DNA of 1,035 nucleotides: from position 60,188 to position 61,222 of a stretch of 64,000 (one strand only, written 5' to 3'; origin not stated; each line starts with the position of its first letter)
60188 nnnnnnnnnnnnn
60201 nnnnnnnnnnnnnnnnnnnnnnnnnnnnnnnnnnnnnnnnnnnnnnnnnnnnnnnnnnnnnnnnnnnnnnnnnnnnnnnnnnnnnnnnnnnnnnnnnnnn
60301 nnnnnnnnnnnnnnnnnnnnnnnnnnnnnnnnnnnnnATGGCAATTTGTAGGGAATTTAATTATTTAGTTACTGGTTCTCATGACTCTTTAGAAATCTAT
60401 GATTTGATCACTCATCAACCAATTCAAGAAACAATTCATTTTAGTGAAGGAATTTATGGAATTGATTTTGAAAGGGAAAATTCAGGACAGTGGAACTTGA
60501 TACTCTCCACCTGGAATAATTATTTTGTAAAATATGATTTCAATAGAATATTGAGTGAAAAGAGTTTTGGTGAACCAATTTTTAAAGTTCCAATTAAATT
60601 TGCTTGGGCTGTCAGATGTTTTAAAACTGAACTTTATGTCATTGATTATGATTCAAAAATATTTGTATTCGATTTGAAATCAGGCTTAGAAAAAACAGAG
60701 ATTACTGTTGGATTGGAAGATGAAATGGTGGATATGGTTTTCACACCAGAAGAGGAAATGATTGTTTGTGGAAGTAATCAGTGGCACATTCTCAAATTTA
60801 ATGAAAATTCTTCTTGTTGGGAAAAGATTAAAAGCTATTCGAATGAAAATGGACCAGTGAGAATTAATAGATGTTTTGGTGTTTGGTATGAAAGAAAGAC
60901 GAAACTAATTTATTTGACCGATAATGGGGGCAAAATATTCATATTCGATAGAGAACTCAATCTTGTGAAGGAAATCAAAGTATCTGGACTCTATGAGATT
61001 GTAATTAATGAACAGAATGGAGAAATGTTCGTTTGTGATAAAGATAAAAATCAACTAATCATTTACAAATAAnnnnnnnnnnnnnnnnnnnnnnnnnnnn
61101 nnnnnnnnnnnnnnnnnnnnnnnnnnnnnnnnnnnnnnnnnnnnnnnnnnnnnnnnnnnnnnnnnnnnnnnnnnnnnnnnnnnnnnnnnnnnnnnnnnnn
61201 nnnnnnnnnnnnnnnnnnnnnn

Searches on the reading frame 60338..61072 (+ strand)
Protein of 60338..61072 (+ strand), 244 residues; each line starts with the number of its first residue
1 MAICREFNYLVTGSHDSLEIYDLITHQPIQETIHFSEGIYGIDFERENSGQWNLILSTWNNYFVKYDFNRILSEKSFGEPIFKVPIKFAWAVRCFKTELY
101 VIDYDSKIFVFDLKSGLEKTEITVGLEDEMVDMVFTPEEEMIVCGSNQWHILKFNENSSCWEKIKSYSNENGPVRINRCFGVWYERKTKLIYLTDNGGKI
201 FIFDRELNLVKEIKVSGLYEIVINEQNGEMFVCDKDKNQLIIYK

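Call 67: search_protein_families(library=pfam, proteins=[window:60338-61072:+], max_evalue=0.1)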
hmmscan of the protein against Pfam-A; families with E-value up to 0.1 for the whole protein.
window:60338-61072:+ (244 aa): 7 families
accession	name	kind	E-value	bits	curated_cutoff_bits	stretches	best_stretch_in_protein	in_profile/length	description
PF13570.13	Beta-prop_ACSF4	-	2.3e-05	24.4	133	1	3-207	99-291/329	Beta-alanine-activating enzyme, beta-propeller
PF25174.1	Beta-prop_THOC3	-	0.00075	19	305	1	102-207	65-161/272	THOC3 beta-propeller domain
PF25173.1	Beta-prop_WDR3_1st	-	0.0029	17.8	154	0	105-150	134-178/184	WDR3 first beta-propeller domain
PF23389.1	Beta-prop_WDR19_1st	-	0.0069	15.9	27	0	183-241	5-63/325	WDR19 first beta-propeller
PF24817.1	WD40_WDHD1_1st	-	0.043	13.4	109.9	0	89-175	49-132/291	WDHD1 first WD40 domain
PF04811.21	Sec23_trunk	-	0.046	13.8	27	1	101-211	46-147/241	Sec23/Sec24 trunk domain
PF03478.24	Beta-prop_KIB1-4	-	0.047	13.7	27.4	0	94-172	119-206/242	KIB1-4 beta-propeller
